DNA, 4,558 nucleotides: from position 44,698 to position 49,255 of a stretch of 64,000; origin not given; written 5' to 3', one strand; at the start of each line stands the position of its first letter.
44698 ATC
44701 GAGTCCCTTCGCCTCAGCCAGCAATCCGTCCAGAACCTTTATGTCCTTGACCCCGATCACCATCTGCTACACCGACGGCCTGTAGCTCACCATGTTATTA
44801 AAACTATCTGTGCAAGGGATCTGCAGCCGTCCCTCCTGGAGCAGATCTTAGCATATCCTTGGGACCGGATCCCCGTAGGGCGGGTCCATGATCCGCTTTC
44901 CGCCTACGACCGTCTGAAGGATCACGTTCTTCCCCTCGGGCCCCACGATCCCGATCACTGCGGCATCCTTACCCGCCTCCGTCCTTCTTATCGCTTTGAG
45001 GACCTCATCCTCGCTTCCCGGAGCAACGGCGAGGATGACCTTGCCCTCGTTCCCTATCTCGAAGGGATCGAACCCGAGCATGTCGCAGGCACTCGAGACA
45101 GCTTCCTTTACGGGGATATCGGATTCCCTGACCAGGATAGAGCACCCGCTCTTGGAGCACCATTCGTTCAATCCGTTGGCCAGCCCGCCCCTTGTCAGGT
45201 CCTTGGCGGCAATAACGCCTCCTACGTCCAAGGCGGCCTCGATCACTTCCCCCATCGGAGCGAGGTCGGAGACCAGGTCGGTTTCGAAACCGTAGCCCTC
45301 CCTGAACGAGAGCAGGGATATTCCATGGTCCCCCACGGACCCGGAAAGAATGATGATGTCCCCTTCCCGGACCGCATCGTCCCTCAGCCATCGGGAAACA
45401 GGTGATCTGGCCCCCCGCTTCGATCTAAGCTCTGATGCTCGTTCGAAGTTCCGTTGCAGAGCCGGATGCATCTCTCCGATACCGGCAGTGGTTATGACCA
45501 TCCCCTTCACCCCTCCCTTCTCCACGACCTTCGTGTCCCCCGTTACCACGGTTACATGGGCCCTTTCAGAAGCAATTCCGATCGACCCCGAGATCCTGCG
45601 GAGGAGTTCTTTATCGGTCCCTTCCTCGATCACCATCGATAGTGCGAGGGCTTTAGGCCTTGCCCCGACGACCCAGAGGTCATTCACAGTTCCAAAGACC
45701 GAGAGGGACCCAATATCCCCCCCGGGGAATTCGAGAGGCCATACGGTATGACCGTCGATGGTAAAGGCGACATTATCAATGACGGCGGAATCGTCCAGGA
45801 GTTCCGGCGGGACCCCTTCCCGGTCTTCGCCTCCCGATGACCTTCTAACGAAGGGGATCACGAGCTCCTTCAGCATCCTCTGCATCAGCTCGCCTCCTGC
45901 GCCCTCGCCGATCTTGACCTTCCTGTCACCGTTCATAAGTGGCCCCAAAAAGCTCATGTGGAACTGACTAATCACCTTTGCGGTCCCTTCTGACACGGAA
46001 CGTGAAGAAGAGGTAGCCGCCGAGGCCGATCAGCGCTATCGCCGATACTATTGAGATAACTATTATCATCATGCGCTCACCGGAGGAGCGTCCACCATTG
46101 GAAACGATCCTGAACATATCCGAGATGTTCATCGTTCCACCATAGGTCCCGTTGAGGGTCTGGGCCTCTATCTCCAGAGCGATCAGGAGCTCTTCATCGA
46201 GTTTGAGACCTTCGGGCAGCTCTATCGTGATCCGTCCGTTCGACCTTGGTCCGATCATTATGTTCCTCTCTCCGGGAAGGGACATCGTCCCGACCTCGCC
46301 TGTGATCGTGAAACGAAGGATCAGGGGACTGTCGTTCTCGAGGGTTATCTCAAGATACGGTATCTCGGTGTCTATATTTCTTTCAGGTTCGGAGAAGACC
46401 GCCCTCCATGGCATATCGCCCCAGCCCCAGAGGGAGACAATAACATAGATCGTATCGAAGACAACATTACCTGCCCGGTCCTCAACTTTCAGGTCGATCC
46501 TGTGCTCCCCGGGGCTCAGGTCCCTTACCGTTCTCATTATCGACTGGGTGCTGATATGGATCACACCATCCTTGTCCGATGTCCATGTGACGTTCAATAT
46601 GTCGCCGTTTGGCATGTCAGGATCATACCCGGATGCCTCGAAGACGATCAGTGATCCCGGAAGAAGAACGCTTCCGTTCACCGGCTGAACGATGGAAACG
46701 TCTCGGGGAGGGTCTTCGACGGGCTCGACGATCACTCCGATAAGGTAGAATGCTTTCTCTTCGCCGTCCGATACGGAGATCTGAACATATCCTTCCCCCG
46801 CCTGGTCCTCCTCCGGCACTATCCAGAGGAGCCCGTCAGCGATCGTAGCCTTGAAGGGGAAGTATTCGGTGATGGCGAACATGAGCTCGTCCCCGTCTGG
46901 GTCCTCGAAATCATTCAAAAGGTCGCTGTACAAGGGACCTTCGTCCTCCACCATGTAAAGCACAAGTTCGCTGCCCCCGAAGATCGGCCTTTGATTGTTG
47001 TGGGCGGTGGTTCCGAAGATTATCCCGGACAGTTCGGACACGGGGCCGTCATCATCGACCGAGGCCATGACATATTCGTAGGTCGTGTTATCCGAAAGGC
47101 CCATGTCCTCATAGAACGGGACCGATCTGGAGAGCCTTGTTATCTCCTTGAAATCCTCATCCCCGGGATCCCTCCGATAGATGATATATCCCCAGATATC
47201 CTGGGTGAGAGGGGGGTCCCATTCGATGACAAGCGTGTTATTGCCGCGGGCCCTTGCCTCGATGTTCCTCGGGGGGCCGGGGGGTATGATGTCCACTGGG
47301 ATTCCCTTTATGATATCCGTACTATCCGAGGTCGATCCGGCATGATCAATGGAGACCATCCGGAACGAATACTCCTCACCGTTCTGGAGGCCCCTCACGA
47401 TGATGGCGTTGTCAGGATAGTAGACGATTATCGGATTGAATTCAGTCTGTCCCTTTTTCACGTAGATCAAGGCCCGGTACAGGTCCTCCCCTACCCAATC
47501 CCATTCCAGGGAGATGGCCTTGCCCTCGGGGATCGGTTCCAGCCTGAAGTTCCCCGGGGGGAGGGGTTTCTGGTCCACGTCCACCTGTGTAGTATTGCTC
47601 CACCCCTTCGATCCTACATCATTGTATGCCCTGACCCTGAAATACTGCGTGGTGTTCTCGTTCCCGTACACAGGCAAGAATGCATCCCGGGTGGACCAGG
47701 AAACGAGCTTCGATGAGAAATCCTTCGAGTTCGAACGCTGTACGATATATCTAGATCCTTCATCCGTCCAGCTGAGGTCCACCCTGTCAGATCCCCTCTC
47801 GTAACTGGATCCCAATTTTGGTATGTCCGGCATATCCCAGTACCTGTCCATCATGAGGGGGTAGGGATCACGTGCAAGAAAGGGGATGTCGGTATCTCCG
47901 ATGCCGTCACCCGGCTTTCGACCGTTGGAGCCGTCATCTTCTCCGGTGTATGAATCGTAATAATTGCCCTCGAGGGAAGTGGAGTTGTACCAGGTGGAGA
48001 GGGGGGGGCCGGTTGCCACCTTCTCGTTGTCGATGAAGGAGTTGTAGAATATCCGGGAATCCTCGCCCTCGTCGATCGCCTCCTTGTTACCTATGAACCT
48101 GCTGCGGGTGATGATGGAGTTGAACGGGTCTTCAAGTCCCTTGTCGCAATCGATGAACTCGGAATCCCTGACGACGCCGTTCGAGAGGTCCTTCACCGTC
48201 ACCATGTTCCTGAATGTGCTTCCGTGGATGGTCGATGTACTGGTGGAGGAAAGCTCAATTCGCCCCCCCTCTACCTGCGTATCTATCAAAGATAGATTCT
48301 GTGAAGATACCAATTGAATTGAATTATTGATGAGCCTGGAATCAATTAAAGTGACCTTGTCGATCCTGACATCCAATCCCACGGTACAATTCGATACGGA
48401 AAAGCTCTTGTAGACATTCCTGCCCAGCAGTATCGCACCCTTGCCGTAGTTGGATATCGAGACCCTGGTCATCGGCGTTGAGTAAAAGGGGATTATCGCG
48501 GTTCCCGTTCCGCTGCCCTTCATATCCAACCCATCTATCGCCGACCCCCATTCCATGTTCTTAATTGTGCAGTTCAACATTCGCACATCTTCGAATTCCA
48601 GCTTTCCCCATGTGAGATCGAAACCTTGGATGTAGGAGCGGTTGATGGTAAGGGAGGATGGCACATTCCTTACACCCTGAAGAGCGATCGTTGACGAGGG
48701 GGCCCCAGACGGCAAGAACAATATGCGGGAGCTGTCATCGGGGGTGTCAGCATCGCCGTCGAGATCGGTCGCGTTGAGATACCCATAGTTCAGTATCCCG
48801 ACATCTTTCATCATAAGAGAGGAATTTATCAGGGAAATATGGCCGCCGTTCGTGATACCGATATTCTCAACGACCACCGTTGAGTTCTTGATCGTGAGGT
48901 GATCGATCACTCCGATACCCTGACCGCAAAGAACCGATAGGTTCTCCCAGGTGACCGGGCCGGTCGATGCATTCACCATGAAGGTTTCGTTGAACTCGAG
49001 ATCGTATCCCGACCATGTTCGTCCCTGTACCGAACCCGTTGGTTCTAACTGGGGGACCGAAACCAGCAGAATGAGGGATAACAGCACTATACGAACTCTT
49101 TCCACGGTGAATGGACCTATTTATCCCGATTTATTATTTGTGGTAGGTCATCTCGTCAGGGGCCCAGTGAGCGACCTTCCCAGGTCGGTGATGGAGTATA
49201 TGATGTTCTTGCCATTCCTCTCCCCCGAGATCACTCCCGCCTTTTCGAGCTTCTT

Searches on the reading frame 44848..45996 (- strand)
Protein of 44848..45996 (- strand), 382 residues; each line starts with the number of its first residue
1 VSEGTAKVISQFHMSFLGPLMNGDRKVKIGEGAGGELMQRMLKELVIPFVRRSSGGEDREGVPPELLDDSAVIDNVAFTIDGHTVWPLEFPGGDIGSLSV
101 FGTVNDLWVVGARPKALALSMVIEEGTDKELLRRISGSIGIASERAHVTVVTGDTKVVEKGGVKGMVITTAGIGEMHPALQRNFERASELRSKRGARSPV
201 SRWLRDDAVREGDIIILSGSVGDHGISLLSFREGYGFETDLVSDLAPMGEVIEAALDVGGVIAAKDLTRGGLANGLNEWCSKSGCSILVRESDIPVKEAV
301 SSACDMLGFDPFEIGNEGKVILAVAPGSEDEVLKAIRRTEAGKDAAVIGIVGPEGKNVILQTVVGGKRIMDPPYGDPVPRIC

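Call 3: search_protein_families(library=pfam, proteins=[window:44848-45996:-], max_evalue=0.01)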
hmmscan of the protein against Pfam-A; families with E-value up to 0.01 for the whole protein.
window:44848-45996:- (382 aa): 2 families
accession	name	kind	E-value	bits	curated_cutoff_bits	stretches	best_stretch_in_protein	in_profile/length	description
PF02769.27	AIRS_C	-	3.9e-25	89.3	23.1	1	210-357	1-151/156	AIR synthase related protein, C-terminal domain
PF00586.29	AIRS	-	5.6e-17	62.6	24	1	68-176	2-112/112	AIR synthase related protein, N-terminal domain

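Call 4: search_protein_families(library=ncbifam, proteins=[window:44848-45996:-], max_evalue=0.01)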
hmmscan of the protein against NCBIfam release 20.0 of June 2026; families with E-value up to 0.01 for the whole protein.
window:44848-45996:- (382 aa): 8 families
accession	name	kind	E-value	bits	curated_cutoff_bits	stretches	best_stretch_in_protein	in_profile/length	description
TIGR02124.1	hypE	equivalog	2.4e-100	335.7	251.6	2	204-382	152-332/332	hydrogenase expression/formation protein HypE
TIGR01379.1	thiL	equivalog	1.3e-15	57.2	184.15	2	65-180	22-142/320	thiamine-phosphate kinase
NF004353.0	PRK05731.2-2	equivalog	1.9e-13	50.2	301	2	208-360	138-285/311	thiamine-phosphate kinase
NF004351.0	PRK05731.1-4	equivalog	2.2e-09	36.9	324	2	205-358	157-303/321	thiamine-phosphate kinase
TIGR00476.1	selD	equivalog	1.5e-05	24.4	125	0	204-306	159-263/311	selenide, water dikinase SelD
TIGR01736.1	FGAM_synth_II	equivalog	1.5e-05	23.5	525.75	1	250-359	236-338/718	phosphoribosylformylglycinamidine synthase subunit PurL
NF004350.0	PRK05731.1-1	equivalog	0.00066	18.7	441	0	100-183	69-147/325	thiamine-phosphate kinase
NF002290.1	PRK01213.1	equivalog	0.00066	18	648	1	252-359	234-337/723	phosphoribosylformylglycinamidine synthase subunit PurL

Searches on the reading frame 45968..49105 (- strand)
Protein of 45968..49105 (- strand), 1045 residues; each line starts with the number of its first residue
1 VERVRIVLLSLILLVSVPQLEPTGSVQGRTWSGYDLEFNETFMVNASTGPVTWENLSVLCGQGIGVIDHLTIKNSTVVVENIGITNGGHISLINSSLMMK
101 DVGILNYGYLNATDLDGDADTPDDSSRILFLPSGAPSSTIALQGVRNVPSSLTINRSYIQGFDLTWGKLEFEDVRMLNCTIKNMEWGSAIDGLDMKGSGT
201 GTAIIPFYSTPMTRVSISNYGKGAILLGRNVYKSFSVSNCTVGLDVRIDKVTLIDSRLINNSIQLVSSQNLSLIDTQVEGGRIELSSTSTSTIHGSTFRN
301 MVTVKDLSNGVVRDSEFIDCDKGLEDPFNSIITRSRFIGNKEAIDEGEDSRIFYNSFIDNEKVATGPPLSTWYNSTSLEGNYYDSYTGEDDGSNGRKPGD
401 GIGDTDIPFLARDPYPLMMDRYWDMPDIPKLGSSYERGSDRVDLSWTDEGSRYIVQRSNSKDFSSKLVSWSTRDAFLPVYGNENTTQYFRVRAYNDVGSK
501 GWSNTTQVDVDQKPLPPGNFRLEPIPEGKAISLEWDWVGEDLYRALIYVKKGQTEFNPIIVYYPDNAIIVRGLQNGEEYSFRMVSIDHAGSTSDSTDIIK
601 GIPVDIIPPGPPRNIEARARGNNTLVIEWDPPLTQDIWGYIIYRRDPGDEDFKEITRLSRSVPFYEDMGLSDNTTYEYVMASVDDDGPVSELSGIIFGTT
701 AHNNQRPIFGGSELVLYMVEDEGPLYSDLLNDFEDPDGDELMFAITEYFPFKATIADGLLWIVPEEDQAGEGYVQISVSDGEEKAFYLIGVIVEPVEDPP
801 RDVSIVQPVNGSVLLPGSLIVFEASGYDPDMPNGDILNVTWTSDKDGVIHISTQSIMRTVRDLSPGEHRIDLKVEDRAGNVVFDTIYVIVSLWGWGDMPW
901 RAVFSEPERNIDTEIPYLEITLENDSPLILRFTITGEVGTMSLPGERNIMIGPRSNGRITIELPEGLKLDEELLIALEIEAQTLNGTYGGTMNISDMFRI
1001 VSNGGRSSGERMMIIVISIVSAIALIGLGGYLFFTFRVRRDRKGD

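Call 29: search_protein_families(library=pfam, proteins=[window:45968-49105:-], max_evalue=0.001)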
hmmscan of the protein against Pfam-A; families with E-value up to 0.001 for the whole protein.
window:45968-49105:- (1045 aa): 3 families
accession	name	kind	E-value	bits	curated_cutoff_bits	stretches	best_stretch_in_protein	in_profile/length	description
PF00041.27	fn3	-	2.2e-14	53.9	25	1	611-687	2-73/84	Fibronectin type III domain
PF05048.19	NosD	-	5.6e-06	26.4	23.6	1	249-388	47-212/212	Periplasmic copper-binding protein (NosD)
PF17963.7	Big_9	-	0.00021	22.5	23.6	0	704-783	1-79/89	Bacterial Ig domain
